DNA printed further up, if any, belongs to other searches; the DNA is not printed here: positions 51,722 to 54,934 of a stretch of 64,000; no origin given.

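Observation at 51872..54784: Stand-alone AEP/PrimPol - SF2 helicase - HKD(PLD) nuclease fusion: candidate single-gene conflict system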

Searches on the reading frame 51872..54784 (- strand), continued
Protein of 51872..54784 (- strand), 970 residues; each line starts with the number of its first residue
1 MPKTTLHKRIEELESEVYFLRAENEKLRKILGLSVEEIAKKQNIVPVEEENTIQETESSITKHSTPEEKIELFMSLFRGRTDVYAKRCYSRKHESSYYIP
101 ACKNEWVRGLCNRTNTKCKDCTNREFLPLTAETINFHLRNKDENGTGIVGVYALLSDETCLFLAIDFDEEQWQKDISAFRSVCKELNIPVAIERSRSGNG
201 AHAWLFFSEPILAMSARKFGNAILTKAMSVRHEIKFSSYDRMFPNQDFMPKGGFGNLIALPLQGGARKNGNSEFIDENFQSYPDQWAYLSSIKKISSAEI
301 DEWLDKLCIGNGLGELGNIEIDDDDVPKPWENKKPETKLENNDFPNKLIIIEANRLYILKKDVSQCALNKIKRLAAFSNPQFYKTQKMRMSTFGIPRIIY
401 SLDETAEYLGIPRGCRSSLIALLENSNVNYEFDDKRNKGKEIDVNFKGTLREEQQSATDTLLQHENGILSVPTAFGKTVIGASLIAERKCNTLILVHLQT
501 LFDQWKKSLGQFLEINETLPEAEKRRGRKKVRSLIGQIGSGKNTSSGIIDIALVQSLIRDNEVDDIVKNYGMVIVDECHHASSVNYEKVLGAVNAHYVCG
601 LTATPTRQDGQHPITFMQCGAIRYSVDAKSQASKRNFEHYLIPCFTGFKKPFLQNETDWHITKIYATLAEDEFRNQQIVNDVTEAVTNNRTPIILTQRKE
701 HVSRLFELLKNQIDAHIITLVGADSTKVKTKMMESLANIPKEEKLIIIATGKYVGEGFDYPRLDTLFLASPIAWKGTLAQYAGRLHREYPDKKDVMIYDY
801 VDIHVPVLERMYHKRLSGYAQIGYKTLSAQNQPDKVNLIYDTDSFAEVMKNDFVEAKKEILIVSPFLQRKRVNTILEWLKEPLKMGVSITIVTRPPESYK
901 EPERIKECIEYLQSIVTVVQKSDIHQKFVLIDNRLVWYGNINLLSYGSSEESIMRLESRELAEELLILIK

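Call 41: search_protein_families(library=pfam, proteins=[L002:8884-9474:+, L002:7491-8777:+, L002:12996-13394:-, L003:5465-6670:-, L003:9703-10950:-, L012:3834-4925:+, L013:3564-4307:+, L019:2970-3275:-, L019:3266-3589:+, L020:2057-3994:-], max_evalue=0.01)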
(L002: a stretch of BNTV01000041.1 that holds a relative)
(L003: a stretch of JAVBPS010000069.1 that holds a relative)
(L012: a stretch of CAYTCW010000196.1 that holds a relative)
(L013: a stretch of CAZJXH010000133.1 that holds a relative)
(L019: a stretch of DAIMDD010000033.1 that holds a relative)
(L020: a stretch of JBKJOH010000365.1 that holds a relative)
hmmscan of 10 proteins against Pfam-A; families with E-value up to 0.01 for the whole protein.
L002:8884-9474:+ (196 aa): 1 family
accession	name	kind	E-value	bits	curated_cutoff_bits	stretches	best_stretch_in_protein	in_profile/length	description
PF04326.19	SLFN_AlbA_2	-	4.5e-14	53.4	25.3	1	3-108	1-117/118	Schlafen, AlbA_2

L002:7491-8777:+ (428 aa): 0 families

L002:12996-13394:- (132 aa): 2 families
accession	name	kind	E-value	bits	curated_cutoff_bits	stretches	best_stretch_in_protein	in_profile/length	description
PF18498.6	DUF5618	-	1.9e-41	141.5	33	1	8-126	3-119/121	Domain of unknown function (DUF5618)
PF05942.16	PaREP1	-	0.00069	19.9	24.4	1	22-122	5-114/115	Archaeal PaREP1/PaREP8 family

L003:5465-6670:- (401 aa): 3 families
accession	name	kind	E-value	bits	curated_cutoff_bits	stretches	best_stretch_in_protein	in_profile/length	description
PF01637.24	ATPase_2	-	4.7e-09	36.8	33.2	1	40-289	1-225/225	ATPase domain predominantly from Archaea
PF09820.16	AAA-ATPase_like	-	0.00087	19.6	26.1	1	60-188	34-151/201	Predicted AAA-ATPase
PF20703.3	nSTAND1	-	0.0063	16.6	27.1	0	37-282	13-222/379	Novel STAND NTPase 1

L003:9703-10950:- (415 aa): 1 family
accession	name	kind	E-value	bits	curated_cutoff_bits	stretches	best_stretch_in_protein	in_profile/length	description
PF05065.19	Phage_capsid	-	7.5e-53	180.2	24.2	1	137-402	1-272/280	Phage capsid family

L012:3834-4925:+ (363 aa): 6 families
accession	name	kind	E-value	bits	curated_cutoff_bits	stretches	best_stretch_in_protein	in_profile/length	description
PF13304.12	AAA_21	-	1.5e-28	101.2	27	1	31-312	1-304/304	AAA domain, putative AbiEii toxin, Type IV TA system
PF13175.12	AAA_15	-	3.1e-15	57.1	32.1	2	10-51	3-45/374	AAA ATPase domain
PF02463.25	SMC_N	-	1.4e-10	41.5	40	1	10-316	2-207/220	RecF/RecN/SMC N terminal domain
PF13476.12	AAA_23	-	6.2e-06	27.4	27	1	12-52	1-42/201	AAA domain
PF11398.14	DUF2813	-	6.4e-06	26.2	21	0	271-320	287-334/372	Protein of unknown function (DUF2813)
PF00005.33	ABC_tran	-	0.0015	19.6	25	0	25-52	7-34/137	ABC transporter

L013:3564-4307:+ (247 aa): 0 families

L019:2970-3275:- (101 aa): 0 families

L019:3266-3589:+ (107 aa): 7 families
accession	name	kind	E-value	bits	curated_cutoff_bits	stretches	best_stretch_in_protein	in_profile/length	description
PF01381.28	HTH_3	-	2.8e-08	34.1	23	1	52-95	1-44/55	Helix-turn-helix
PF13560.12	HTH_31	-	2.4e-05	25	27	1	52-87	6-42/64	Helix-turn-helix domain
PF15731.11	MqsA_antitoxin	-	7.2e-05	23.4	30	1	47-101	69-123/131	Antitoxin component of bacterial toxin-antitoxin system, MqsA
PF10668.15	Phage_terminase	-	0.0014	18.7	22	1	66-85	28-47/67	Phage terminase small subunit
PF13384.12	HTH_23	-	0.0017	18.6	24.6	1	49-80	5-37/50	Homeodomain-like domain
PF20432.4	Xre-like-HTH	-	0.0034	18.1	25.8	1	52-82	15-44/63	Antitoxin Xre-like helix-turn-helix domain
PF12844.13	HTH_19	-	0.005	17.2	30.2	1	50-88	2-38/64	Helix-turn-helix domain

L020:2057-3994:- (645 aa): 2 families
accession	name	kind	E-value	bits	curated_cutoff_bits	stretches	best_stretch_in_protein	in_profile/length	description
PF02423.21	OCD_Mu_crystall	-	2.2e-103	346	24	1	20-309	14-308/314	Ornithine cyclodeaminase/mu-crystallin family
PF00491.26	Arginase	-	4.3e-65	220.4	22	1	346-634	4-277/280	Arginase family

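Call 58: find_encoding_contigs(protein=P0100, flank=8000, max_places=2)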
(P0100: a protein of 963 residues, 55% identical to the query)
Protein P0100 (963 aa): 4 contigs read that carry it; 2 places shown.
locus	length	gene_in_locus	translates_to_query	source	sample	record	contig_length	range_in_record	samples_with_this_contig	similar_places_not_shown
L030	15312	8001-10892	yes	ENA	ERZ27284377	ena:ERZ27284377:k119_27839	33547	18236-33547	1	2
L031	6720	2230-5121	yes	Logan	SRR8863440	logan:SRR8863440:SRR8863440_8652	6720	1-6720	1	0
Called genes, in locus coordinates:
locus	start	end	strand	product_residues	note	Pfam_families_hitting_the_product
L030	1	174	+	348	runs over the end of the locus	PF00140:Sigma70_r1_2, PF04542:Sigma70_r2, PF04539:Sigma70_r3, PF04545:Sigma70_r4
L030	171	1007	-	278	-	PF13489:Methyltransf_23, PF13847:Methyltransf_31 (weak), PF08241:Methyltransf_11, PF08242:Methyltransf_12, PF13649:Methyltransf_25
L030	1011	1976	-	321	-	PF02661:Fic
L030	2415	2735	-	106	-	PF02635:DsrE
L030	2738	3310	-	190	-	PF01209:Ubie_methyltran (weak), PF13489:Methyltransf_23 (weak), PF06325:PrmA (weak), PF13649:Methyltransf_25, PF13847:Methyltransf_31, PF08241:Methyltransf_11, PF08242:Methyltransf_12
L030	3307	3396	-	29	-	-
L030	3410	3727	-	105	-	PF01022:HTH_5, PF12802:MarR_2 (weak), PF12840:HTH_20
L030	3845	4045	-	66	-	-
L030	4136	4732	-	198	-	-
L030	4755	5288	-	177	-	PF04191:PEMT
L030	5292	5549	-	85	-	-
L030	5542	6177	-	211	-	PF18765:Polbeta, PF01909:NTP_transf_2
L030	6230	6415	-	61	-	-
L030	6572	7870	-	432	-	PF13173:AAA_14, PF13635:DUF4143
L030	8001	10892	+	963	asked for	PF22548:AEP-TOTE, PF00270:DEAD, PF04851:ResIII, PF13091:PLDc_2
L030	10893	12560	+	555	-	PF00270:DEAD, PF04851:ResIII (weak), PF00271:Helicase_C, PF16124:RecQ_Zn_bind, PF00570:HRDC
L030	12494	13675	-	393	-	PF14294:DUF4372, PF01609:DDE_Tnp_1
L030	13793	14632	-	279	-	-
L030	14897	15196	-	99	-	-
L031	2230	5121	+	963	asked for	PF22548:AEP-TOTE, PF00270:DEAD, PF04851:ResIII, PF13091:PLDc_2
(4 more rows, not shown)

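Call 59: find_encoding_contigs(protein=P0113, flank=8000, max_places=2)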
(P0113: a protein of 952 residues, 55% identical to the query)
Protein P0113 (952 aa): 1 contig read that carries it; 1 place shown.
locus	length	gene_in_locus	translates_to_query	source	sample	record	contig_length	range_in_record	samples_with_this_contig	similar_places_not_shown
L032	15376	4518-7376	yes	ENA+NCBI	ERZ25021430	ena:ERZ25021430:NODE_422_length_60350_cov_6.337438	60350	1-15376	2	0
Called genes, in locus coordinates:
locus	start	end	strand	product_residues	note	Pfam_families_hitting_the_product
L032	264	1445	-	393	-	-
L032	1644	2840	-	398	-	PF01966:HD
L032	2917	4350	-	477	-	PF01637:ATPase_2, PF13173:AAA_14 (weak), PF03008:DUF234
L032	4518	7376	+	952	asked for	PF22548:AEP-TOTE, PF00270:DEAD, PF04851:ResIII, PF13091:PLDc_2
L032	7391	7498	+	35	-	-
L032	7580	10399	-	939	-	PF12704:MacB_PCD (weak), PF02687:FtsX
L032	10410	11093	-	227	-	PF02463:SMC_N (faint), PF00005:ABC_tran, PF13304:AAA_21 (faint)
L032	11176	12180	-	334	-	PF00512:HisKA, PF02518:HATPase_c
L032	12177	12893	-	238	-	PF00072:Response_reg, PF00486:Trans_reg_C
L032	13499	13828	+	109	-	-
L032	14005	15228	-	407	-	PF01548:DEDD_Tnp_IS110, PF02371:Transposase_20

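Call 60: find_encoding_contigs(protein=P0015, flank=8000, max_places=2)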
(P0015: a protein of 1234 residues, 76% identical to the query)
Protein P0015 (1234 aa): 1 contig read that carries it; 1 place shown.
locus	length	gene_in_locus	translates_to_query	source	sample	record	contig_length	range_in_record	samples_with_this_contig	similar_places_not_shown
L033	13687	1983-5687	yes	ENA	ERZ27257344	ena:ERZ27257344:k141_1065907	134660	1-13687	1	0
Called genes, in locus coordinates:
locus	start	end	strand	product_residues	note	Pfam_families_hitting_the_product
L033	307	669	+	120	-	PF04237:YjbR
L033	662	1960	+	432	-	PF14253:AbiH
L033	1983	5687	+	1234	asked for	PF00149:Metallophos, PF22548:AEP-TOTE, PF00270:DEAD, PF04851:ResIII, PF13091:PLDc_2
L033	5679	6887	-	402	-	PF13102:Phage_int_SAM_5 (faint), PF00589:Phage_integrase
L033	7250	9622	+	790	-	PF01257:2Fe-2S_thioredx, PF01512:Complex1_51K, PF10589:NADH_4Fe-4S, PF00037:Fer4 (faint), PF12838:Fer4_7 (weak), PF13187:Fer4_9 (weak), PF13237:Fer4_10 (weak), PF14697:Fer4_21 (weak)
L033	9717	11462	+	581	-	PF22694:CtpB_N-like (faint), PF13180:PDZ_2, PF03572:Peptidase_S41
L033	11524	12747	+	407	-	PF01551:Peptidase_M23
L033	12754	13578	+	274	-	PF19576:Acyltransf_2, PF01553:Acyltransferase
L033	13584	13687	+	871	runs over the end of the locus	PF01624:MutS_I, PF05188:MutS_II, PF05192:MutS_III, PF05190:MutS_IV, PF00488:MutS_V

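Call 61: find_encoding_contigs(protein=P0090, flank=8000, max_places=3)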
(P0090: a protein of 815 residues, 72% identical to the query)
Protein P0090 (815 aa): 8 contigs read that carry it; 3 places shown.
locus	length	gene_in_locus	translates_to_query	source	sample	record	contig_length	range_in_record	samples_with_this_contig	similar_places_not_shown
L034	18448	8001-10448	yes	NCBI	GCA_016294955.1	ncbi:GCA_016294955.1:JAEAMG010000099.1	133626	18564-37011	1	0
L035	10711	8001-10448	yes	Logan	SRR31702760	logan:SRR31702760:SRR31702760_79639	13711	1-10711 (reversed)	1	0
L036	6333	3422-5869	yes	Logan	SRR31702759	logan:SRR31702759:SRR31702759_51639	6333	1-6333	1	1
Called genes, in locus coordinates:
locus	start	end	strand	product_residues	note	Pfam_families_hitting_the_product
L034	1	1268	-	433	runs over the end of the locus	PF06068:TIP49 (faint), PF05496:RuvB_N, PF00158:Sigma54_activat (faint), PF00004:AAA, PF07728:AAA_5 (weak), PF13173:AAA_14 (weak), PF16193:AAA_assoc_2, PF12002:MgsA_C, +4 more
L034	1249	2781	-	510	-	PF00884:Sulfatase, PF01663:Phosphodiest (faint), PF16347:SGSH_C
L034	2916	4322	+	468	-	PF01938:TRAM, PF21579:PabTrmU54_TRAM_dom (weak), PF05958:tRNA_U5-meth_tr, PF02475:TRM5-TYW2_MTfase (faint), PF13847:Methyltransf_31, PF13649:Methyltransf_25 (weak)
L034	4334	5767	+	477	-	PF10396:TrmE_N, PF12631:MnmE_helical, PF03193:RsgA_GTPase (faint), PF00009:GTP_EFTU (faint), PF00071:Ras, PF01926:MMR_HSR1, PF02421:FeoB_N, PF08477:Roc (weak), +1 more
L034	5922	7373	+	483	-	PF04326:SLFN_AlbA_2, PF13749:HATPase_c_4, PF12802:MarR_2 (weak), PF13412:HTH_24, PF24266:HTH_HVO_0163_N (weak)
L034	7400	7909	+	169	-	PF19652:DUF6155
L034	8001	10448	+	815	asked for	PF22548:AEP-TOTE, PF04851:ResIII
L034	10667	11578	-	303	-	PF10503:Esterase_PHB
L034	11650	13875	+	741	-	PF12971:NAGLU_N, PF05089:NAGLU, PF12972:NAGLU_C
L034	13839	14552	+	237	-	PF02586:SRAP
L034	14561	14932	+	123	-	PF00072:Response_reg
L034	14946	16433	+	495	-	PF02638:GHL10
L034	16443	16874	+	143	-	PF00717:Peptidase_S24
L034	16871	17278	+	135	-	PF04892:VanZ-LLP1 (weak)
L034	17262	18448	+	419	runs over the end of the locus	PF00817:IMS, PF11799:IMS_C, PF13438:DUF4113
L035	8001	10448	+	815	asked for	PF22548:AEP-TOTE, PF04851:ResIII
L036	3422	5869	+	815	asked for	PF22548:AEP-TOTE, PF04851:ResIII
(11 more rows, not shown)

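Call 66: predict_structure(alignment_id=A1)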
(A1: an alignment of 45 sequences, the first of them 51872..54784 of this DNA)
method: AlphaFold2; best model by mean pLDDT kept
length: 970 residues; sequences in the alignment: 45
mean_pLDDT: 76.9   pTM: 0.60
mean pLDDT of the five models: 76.9, 76.6, 76.5, 71.1, 70.7
residues with pLDDT >= 90: 186; 70-90: 515; 50-70: 207; < 50: 62
segments of 3 or more residues with pLDDT < 50: 37-57, 143-145, 254-261, 315-327, 831-835
pLDDT, mean of each block of 10 residues (from residue 1): 68 81 78 54 36 45 77 71 66 62 70 64 76 68 54 71 81 91 91 81 87 83 87 81 66 49 50 83 82 88 76 46 45 59 91 93 90 75 66 63 88 85 88 93 88 77 80 68 93 88 84 82 56 77 82 88 89 82 77 89 59 66 55 70 84 74 87 91 90 91 93 89 82 85 90 73 88 62 73 86 82 77 70 56 78 91 86 88 91 88 88 93 83 85 62 77 82
secondary structure, 60 per line:
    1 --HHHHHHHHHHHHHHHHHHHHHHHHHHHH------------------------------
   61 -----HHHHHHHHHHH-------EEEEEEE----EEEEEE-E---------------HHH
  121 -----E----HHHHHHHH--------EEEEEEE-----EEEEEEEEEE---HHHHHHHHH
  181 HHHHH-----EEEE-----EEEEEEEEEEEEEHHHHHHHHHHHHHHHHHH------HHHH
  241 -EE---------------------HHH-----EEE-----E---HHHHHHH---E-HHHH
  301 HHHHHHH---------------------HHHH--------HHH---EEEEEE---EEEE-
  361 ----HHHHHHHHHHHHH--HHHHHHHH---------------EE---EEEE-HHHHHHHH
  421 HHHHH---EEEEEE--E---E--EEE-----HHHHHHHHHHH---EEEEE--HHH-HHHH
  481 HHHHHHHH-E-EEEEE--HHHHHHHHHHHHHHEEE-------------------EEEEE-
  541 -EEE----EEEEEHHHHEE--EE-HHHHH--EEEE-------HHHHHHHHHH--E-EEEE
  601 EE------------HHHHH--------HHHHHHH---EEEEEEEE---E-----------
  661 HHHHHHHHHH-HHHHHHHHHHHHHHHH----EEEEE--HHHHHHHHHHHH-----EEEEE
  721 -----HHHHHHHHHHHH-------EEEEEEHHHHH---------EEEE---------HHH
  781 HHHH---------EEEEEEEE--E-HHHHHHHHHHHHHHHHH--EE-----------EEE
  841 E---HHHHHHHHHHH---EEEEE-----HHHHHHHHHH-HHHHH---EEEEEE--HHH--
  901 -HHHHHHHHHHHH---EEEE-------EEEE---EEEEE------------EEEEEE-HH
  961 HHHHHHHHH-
elements in order (helices of 4 or more, strands of 3 or more residues): H3-30 H66-76 E84-90 E95-100 H131-138 E147-153 E159-168 H172-185 E191-194 E200-212 H213-230 H237-240 E273-275 H285-291 H297-307 H329-332 E347-352 E356-359 H365-377 H380-387 E408-411 H413-425 E429-434 E444-446 H452-462 E466-470 H477-488 E492-496 H499-512 E513-515 E535-539 E542-544 E549-553 H554-557 H565-569 E572-575 H583-592 E597-602 H615-619 H628-634 E638-645 H661-670 H672-687 E692-696 H699-710 E716-720 H726-737 E745-750 H751-755 E765-768 H778-784 E794-801 H806-822 E838-841 H845-855 E859-863 H869-878 H880-884 E888-893 H902-913 E917-920 E928-931 E935-939 E952-957 H959-969
